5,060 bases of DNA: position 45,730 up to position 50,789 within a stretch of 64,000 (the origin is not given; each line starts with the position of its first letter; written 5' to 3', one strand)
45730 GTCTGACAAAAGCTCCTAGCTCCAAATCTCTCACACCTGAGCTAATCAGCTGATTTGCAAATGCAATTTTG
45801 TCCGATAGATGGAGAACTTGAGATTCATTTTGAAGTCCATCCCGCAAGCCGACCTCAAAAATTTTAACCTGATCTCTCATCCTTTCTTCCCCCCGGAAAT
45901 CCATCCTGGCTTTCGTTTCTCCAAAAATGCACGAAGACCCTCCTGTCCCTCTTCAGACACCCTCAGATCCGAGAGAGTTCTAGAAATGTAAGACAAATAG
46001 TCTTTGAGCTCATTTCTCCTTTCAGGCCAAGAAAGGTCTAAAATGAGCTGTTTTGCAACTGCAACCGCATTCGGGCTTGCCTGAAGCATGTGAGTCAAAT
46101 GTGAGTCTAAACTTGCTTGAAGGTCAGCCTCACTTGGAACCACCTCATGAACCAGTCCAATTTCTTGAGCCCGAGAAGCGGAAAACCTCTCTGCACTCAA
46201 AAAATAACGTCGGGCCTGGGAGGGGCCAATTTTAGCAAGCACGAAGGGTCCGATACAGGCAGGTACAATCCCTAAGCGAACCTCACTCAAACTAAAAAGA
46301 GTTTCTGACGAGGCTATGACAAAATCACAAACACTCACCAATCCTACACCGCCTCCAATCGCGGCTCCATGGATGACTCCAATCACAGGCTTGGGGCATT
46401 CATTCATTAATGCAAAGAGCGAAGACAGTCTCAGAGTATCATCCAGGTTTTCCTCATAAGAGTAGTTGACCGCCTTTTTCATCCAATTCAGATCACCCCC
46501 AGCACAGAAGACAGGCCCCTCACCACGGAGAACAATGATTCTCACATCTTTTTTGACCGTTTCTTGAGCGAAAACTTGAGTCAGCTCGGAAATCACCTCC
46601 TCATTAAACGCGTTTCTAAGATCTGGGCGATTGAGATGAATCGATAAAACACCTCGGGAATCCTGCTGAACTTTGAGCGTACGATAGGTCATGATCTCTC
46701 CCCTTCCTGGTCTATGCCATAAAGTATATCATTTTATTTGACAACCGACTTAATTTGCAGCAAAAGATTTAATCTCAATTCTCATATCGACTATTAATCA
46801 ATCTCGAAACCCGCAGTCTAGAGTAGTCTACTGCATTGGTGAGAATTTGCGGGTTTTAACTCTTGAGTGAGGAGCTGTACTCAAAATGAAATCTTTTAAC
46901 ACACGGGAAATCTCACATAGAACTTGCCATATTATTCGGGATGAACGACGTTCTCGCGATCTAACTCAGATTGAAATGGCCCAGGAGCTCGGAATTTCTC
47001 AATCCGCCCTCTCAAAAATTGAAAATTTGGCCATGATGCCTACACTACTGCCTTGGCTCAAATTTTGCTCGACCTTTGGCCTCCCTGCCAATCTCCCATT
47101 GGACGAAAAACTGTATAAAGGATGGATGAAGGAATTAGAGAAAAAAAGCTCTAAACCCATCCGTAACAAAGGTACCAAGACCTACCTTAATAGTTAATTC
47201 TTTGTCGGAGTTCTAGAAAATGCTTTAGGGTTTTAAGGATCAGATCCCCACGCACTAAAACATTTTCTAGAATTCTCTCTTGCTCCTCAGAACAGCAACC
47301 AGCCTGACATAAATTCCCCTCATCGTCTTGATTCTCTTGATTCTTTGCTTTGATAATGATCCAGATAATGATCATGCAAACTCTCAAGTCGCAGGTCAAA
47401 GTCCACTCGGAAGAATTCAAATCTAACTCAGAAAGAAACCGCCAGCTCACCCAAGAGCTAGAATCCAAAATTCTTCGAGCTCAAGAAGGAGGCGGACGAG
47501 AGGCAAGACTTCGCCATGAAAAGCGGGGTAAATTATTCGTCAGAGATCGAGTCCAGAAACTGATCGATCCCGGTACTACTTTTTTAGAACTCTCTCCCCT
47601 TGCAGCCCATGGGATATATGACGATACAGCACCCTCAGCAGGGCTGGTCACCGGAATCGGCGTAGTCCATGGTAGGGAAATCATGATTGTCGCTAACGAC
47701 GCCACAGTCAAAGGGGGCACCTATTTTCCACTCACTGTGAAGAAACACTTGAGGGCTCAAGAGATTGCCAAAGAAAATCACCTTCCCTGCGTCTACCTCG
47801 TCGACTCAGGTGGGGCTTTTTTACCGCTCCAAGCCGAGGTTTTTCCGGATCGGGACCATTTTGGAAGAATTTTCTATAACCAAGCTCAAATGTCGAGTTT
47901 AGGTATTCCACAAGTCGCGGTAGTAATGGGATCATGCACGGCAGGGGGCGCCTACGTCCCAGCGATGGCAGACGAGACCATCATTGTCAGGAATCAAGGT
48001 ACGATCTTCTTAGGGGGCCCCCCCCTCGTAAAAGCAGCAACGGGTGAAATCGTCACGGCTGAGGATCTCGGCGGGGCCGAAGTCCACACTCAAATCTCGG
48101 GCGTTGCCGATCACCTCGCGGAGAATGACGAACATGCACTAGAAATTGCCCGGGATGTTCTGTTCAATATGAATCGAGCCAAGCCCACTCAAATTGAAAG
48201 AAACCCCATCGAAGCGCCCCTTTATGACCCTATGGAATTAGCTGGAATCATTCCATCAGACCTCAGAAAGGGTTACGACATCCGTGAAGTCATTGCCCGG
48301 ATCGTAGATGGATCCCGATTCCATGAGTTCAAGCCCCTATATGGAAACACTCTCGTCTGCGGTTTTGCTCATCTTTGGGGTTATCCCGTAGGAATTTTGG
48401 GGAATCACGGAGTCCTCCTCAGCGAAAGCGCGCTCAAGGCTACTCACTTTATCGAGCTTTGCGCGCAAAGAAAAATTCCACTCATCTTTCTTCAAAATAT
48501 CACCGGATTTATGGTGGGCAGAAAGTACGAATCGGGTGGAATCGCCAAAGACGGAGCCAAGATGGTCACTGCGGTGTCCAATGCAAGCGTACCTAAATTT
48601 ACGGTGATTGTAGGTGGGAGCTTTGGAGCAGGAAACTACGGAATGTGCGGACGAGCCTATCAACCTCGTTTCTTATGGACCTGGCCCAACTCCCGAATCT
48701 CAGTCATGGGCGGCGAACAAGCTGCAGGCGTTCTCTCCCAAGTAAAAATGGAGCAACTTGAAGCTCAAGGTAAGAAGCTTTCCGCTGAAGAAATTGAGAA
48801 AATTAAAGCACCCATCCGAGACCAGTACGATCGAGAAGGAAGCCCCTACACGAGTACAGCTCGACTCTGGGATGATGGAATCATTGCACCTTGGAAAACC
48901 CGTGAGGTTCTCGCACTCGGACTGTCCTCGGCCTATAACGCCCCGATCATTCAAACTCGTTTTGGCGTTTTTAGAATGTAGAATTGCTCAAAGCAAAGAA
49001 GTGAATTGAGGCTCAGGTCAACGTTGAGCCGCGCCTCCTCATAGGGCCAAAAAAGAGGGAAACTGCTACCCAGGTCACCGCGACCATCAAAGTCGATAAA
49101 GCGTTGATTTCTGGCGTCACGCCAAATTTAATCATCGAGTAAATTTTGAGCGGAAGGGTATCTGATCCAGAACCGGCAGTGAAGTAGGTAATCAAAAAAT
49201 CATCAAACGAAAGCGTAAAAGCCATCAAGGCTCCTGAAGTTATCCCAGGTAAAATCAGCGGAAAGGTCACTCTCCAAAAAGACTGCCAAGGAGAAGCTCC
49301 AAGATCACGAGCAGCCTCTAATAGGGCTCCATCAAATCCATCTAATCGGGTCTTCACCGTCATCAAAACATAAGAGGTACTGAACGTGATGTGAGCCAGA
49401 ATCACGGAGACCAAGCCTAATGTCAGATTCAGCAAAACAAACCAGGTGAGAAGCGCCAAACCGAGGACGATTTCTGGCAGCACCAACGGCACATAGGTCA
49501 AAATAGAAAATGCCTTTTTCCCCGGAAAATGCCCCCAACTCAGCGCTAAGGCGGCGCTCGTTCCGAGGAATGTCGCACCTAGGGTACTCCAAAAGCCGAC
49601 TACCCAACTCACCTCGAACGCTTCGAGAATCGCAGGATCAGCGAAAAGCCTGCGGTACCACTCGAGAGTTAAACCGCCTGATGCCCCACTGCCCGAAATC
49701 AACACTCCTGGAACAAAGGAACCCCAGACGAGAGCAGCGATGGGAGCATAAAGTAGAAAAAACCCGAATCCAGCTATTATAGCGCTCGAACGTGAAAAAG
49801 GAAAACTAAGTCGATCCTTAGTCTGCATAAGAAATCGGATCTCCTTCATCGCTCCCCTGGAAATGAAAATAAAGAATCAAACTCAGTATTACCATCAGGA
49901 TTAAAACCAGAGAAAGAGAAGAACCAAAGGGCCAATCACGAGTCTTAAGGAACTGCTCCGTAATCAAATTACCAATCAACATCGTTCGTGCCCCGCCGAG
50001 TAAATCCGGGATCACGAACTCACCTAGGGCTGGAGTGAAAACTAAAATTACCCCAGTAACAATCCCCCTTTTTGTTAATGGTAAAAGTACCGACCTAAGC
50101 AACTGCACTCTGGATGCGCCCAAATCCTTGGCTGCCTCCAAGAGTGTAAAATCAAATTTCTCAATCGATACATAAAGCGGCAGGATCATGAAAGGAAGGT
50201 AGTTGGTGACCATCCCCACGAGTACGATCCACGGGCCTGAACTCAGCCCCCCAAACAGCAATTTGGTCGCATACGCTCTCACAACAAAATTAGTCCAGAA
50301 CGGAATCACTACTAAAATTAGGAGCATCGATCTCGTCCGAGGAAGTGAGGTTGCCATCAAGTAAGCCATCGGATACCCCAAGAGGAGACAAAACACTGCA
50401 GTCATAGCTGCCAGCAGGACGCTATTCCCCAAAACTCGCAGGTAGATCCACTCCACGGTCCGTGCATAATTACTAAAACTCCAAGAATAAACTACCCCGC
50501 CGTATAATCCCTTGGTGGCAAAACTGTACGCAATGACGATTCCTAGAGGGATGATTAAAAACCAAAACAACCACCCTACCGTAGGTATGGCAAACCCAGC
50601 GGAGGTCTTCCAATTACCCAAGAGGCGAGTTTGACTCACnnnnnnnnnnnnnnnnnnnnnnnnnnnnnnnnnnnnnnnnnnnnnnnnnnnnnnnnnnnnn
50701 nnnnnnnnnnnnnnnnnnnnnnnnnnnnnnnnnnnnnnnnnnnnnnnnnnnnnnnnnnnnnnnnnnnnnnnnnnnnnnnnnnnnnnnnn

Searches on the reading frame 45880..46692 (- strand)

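Call 52: search_protein_families(library=pfam, proteins=[window:45880-46692:-], max_evalue=0.001)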
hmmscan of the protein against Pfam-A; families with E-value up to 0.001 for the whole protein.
window:45880-46692:- (271 aa): 2 families
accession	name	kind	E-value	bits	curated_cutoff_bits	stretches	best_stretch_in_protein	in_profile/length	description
PF00378.25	ECH_1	-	6.1e-54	183.4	27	1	12-264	3-248/251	Enoyl-CoA hydratase/isomerase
PF16113.10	ECH_2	-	8.9e-33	114.6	27.2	1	17-244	3-230/335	Enoyl-CoA hydratase/isomerase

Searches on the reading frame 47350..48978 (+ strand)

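Call 52: search_protein_families(library=pfam, proteins=[window:47350-48978:+], max_evalue=0.001)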
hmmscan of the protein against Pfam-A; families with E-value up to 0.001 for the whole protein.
window:47350-48978:+ (543 aa): 3 families
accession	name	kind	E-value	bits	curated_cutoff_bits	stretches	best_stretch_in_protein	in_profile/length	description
PF01039.27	Carboxyl_trans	-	6.1e-152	507.1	22.3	1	56-533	2-483/493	Carboxyl transferase domain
PF03255.19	ACCA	-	1.9e-16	60.5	23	1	20-215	30-215/310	Acetyl co-enzyme A carboxylase carboxyltransferase-like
PF06833.16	MdcE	-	1.2e-05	25.6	32.7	1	364-477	15-128/196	Malonate decarboxylase gamma subunit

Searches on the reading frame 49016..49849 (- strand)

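Call 52: search_protein_families(library=pfam, proteins=[window:49016-49849:-], max_evalue=0.001)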
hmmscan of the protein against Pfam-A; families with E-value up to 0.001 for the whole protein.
window:49016-49849:- (278 aa): 1 family
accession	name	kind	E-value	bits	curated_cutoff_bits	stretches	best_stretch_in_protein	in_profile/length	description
PF00528.27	BPD_transp_1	-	3.3e-18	66.5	26.4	1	93-266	2-171/184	Binding-protein-dependent transport system inner membrane component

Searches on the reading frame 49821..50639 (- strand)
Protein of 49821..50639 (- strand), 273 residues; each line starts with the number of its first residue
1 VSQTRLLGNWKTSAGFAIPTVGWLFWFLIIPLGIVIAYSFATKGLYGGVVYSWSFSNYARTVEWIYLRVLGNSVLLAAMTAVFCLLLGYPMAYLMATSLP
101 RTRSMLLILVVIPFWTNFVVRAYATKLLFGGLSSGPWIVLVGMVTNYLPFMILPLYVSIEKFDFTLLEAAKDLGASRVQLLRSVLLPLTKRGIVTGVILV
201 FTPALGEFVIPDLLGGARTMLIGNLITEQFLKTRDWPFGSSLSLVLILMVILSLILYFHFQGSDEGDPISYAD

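Call 52: search_protein_families(library=pfam, proteins=[window:49821-50639:-], max_evalue=0.001)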
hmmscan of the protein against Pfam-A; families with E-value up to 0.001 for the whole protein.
window:49821-50639:- (273 aa): 1 family
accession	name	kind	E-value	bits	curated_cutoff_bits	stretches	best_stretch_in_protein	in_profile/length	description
PF00528.27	BPD_transp_1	-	2.8e-14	53.7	26.4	1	88-260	1-174/184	Binding-protein-dependent transport system inner membrane component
